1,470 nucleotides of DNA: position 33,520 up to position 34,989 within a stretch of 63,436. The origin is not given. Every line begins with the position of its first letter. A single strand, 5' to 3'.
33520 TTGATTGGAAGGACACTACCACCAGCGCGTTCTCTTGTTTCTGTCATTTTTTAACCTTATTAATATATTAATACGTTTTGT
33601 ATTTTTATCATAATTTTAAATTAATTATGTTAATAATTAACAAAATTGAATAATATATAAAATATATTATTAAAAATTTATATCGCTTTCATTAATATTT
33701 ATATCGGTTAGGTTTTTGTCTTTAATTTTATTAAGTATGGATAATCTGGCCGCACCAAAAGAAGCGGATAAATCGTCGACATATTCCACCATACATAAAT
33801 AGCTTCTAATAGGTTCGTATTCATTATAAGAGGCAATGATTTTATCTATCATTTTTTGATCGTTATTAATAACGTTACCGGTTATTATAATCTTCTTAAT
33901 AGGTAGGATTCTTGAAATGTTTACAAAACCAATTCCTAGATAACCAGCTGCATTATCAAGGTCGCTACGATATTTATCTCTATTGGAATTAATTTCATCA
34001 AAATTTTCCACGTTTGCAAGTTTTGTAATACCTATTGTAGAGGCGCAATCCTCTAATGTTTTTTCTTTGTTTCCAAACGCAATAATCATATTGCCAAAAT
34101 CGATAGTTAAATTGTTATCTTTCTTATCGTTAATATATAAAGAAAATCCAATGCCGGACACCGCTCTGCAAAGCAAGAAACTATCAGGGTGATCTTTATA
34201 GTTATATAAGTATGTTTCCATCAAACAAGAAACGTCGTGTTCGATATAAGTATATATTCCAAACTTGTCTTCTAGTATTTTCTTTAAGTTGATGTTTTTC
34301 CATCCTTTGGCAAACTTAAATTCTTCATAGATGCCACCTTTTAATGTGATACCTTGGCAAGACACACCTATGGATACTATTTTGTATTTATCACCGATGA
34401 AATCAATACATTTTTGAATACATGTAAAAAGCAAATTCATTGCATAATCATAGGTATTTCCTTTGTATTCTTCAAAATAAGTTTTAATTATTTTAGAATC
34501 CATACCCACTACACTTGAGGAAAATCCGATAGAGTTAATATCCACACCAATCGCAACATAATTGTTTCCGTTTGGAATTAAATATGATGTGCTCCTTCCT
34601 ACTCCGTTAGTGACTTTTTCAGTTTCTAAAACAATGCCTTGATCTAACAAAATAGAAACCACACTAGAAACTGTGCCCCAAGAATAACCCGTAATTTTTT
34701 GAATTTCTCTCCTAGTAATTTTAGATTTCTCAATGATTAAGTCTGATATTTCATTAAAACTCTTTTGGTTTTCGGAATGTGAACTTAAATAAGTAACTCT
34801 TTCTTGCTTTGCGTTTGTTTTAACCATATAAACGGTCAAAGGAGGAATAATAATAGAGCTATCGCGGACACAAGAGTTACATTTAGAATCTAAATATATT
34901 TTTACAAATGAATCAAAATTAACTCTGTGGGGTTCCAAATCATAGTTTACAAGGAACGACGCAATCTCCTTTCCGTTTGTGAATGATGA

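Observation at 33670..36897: Single 1075-aa ORF fusing a cytoplasmic glycoside-hydrolase-like domain to a ROK-family transcription regulator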

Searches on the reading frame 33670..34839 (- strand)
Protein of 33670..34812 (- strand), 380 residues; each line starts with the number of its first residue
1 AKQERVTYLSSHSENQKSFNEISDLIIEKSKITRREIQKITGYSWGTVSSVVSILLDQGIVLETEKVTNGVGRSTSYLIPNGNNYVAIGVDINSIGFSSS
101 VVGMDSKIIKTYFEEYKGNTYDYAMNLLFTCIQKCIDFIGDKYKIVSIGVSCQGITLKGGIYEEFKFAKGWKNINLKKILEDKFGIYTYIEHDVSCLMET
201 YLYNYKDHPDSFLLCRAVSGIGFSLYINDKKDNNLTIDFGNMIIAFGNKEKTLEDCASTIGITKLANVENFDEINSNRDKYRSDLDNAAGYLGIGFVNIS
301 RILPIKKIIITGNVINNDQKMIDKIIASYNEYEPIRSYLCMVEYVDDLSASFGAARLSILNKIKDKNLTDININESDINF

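Call 15: find_homologous_proteins(query=window:33670-34800:-, max_evalue=0.00001)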
Query window:33670-34800:- (376 aa): 12 proteins with E <= 0.00001 among 4586 candidates.
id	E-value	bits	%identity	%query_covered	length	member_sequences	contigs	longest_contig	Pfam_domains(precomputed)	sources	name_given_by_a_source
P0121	4.3e-102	360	51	95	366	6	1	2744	PF00480.27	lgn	-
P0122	4.4e-100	354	49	95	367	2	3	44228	PF00480.27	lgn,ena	-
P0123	1.9e-96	342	46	95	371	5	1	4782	PF00480.27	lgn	-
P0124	3.0e-95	338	47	96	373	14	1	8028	PF00480.27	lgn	-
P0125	4.2e-75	272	39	96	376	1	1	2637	PF00480.27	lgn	-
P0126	5.8e-73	264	38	96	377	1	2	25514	PF00480.27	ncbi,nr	ncbi:MAG: ROK family protein [Bacilli bacterium]|nr:ROK family protein [Bacilli bacterium]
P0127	1.2e-52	198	34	90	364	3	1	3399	PF00480.27,PF13412.13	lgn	-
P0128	1.8e-48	184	33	90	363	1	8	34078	PF00480.27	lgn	-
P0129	2.7e-47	180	31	93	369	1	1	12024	PF00480.27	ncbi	-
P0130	1.0e-43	168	35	94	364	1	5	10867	PF00480.27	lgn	-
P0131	2.4e-41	160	30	95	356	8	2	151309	PF00480.27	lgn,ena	-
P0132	6.2e-12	64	26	83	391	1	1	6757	PF00480.27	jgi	-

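Call 16: find_encoding_contigs(protein=P0126, flank=10000, max_places=2)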
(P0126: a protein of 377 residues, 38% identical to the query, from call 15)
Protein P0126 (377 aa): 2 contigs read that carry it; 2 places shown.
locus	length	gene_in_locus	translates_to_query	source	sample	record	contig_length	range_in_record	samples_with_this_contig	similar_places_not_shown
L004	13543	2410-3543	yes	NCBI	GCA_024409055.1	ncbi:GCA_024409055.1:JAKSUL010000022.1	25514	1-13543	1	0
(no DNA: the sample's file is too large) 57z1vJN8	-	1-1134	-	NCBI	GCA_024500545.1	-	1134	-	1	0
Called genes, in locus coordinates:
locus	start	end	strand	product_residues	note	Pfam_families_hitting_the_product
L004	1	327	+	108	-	PF17677:Glyco_hydro38C2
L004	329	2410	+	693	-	PF19773:DUF6259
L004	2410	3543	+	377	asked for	PF00480:ROK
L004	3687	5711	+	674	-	-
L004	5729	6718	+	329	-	PF00528:BPD_transp_1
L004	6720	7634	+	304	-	PF00528:BPD_transp_1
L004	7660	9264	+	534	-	PF13416:SBP_bac_8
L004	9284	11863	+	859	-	-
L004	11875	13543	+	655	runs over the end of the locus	-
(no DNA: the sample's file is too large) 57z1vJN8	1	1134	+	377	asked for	PF00480:ROK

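Call 17: find_encoding_contigs(protein=P0122, flank=10000, max_places=2)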
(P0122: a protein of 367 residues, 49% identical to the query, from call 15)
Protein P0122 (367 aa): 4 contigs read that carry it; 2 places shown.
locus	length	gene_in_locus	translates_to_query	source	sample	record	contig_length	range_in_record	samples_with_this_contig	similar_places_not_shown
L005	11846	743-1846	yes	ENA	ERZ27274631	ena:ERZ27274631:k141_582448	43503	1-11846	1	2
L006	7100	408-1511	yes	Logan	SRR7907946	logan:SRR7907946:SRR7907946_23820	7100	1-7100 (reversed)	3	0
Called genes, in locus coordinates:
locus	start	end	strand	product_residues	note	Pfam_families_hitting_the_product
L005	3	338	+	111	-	?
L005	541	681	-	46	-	-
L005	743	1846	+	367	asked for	PF00480:ROK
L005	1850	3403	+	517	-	-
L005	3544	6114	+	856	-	-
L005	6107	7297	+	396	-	-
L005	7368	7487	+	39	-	-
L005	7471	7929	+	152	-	PF00383:dCMP_cyt_deam_1, PF14437:MafB19-deam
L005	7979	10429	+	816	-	PF00122:E1-E2_ATPase, PF00702:Hydrolase, PF08282:Hydrolase_3 (faint)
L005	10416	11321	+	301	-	PF04227:Indigoidine_A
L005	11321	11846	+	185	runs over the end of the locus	PF00440:TetR_N (faint), PF14278:TetR_C_8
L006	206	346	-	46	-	-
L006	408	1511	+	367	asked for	PF00480:ROK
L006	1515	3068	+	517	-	-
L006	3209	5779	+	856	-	-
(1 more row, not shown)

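Call 18: find_encoding_contigs(protein=P0127, flank=10000, max_places=2)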
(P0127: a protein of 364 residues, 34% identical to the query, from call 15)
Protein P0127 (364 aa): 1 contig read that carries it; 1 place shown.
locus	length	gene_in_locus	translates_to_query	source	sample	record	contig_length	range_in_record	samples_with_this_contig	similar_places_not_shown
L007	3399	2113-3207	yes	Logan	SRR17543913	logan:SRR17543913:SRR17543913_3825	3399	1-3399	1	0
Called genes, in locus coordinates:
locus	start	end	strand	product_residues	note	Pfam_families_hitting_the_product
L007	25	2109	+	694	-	PF19773:DUF6259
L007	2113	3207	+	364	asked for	PF13412:HTH_24 (weak), PF00480:ROK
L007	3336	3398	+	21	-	?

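Call 49: search_solved_structures(query=A2, max_evalue=0.00001, show_alignments=3)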
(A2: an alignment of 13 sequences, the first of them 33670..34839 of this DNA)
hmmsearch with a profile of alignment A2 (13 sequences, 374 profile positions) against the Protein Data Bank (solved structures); distinct sequences matched with E-value up to 0.00001: 33.
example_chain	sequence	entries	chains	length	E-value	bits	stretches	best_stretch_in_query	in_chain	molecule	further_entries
5f7r_E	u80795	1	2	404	1.2e-45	159.3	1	14-368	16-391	Lmo0178 protein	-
5f7p_E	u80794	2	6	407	1.3e-45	159.3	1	14-368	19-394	Lmo0178 protein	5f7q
2hoe_A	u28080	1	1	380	7.4e-40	140.3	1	11-369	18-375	N-acetylglucosamine kinase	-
2yhw_A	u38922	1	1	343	3.2e-37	131.7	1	82-364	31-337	BIFUNCTIONAL UDP-N-ACETYLGLUCOSAMINE 2-EPIMERASE/N-ACETYLMANNOSAMINE KINASE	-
3eo3_A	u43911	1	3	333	3.8e-37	131.4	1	81-364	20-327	Bifunctional UDP-N-acetylglucosamine 2-epimerase/N-acetylmannosamine kinase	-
2yhy_A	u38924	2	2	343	5.8e-37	130.8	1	82-364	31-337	BIFUNCTIONAL UDP-N-ACETYLGLUCOSAMINE 2-EPIMERASE/N-ACETYLMANNOSAMINE KINASE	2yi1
1z05_A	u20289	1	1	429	9.4e-37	130.1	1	10-337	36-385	transcriptional regulator, ROK family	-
3bp8_A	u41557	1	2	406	1.4e-36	129.5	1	9-360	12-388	Putative NAGC-like transcriptional regulator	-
1z6r_A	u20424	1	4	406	6.5e-36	127.4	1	9-360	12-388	Mlc protein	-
9srt_D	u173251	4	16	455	1.2e-35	126.5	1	9-360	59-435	DNA-binding transcriptional repressor Mlc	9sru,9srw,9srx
2qm1_A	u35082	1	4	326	1.3e-31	113.2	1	83-365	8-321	Glucokinase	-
5nck_A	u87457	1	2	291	1.4e-27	99.9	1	85-366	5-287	N-acetylmannosamine kinase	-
3vgk_A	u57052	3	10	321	7.5e-25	91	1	83-336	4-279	Glucokinase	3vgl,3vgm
4ija_A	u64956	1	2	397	8.4e-22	80.9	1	12-362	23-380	XylR protein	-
3vov_A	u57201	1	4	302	1.5e-20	76.8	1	123-324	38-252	Glucokinase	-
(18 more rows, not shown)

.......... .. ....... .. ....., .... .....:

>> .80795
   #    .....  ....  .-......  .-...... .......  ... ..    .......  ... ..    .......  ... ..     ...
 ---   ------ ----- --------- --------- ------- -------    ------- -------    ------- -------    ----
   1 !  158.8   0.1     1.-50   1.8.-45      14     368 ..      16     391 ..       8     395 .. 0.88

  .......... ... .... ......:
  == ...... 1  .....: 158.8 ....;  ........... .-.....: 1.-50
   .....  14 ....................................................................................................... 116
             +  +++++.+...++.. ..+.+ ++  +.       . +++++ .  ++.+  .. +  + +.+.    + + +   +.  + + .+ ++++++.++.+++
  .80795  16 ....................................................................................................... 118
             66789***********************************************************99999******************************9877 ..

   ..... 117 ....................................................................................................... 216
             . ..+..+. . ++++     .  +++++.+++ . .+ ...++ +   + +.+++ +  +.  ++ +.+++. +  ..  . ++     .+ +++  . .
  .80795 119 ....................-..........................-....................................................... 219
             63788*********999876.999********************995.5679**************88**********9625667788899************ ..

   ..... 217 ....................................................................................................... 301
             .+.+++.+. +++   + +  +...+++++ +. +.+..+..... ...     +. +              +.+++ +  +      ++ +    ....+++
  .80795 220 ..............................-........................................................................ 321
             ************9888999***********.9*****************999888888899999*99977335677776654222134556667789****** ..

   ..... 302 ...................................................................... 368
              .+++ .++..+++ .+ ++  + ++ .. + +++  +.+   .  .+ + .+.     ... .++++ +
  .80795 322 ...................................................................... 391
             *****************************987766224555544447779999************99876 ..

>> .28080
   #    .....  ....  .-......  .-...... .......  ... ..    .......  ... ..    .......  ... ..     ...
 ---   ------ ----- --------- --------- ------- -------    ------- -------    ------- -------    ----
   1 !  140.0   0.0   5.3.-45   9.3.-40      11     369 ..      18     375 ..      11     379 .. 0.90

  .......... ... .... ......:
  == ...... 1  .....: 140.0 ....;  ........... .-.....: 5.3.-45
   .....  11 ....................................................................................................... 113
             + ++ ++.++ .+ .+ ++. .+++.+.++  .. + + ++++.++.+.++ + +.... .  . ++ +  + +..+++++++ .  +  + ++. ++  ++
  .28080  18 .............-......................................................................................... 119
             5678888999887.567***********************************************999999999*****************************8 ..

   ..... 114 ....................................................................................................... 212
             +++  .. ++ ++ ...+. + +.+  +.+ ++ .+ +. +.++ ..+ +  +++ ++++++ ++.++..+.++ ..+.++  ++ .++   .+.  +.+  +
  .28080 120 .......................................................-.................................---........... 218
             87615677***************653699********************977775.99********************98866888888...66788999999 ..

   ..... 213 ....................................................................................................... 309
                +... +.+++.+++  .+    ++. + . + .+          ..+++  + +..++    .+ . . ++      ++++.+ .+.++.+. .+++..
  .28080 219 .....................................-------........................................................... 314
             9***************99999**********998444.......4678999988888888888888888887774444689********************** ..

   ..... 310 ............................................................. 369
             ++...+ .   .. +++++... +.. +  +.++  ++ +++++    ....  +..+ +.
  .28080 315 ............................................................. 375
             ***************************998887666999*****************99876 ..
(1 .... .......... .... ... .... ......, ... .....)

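Call 62: search_protein_representatives(protein=window:33670-34812:-)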
Query: 380 residues. Proteins with E-value up to 0.001 (for the whole library): 1924; up to 1e-10: 275; up to 1e-30: 21. The best 150 are listed.
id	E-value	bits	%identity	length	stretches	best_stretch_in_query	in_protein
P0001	2.7e-245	829.8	100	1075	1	1-380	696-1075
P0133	2.4e-87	310.1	44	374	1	7-364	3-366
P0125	1.4e-75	271.5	39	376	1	8-369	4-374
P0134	1.2e-69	251.9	42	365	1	13-360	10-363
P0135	2.9e-60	221.0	38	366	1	14-364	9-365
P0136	4.0e-59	217.3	39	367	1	15-365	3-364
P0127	3.9e-53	197.6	34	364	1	15-359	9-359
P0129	8.6e-48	180.0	33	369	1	13-359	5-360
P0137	9.2e-47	176.6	31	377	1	8-364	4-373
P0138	1.6e-45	172.5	47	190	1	14-197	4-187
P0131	7.7e-42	160.4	31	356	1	8-365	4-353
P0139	2.8e-38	148.7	34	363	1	8-316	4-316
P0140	4.8e-38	148.0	31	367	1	14-365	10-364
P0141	5.4e-38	147.8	32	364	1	8-359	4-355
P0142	5.9e-38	147.7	29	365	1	8-363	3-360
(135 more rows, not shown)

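Call 73: find_encoding_contigs(protein=P0124, flank=8000, max_places=2)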
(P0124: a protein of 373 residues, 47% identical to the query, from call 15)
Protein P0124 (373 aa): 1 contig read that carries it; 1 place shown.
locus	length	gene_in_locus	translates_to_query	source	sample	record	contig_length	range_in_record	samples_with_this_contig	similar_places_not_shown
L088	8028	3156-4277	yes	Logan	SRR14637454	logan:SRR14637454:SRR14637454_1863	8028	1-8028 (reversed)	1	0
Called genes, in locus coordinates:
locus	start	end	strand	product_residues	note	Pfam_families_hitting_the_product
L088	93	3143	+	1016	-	PF03065:Glyco_hydro_57, PF01074:Glyco_hydro_38N, PF09261:Alpha-mann_mid, PF07748:Glyco_hydro_38C, PF17677:Glyco_hydro38C2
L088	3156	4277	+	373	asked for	PF00480:ROK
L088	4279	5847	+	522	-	-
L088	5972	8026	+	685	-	?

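Call 74: find_encoding_contigs(protein=P0123, flank=8000, max_places=2)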
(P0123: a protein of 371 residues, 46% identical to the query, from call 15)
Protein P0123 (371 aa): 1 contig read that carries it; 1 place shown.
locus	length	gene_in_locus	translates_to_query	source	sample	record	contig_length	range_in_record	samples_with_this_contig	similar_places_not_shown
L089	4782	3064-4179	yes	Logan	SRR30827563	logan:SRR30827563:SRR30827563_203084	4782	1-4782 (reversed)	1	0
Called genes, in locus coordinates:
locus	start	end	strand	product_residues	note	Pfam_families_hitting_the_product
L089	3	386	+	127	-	?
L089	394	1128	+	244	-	PF13476:AAA_23 (weak), PF00005:ABC_tran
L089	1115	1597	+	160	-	-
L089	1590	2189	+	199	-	-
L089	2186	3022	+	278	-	-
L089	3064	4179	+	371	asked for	PF00480:ROK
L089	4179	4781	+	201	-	?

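Call 75: find_encoding_contigs(protein=P0121, flank=8000, max_places=2)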
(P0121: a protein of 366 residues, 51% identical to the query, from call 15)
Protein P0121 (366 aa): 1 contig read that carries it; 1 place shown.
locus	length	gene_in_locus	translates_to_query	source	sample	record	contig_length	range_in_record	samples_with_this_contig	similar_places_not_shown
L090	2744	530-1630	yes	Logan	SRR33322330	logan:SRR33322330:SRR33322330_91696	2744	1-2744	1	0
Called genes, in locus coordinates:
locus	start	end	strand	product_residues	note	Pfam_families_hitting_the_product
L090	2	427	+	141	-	?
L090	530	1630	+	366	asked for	PF00480:ROK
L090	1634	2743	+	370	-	?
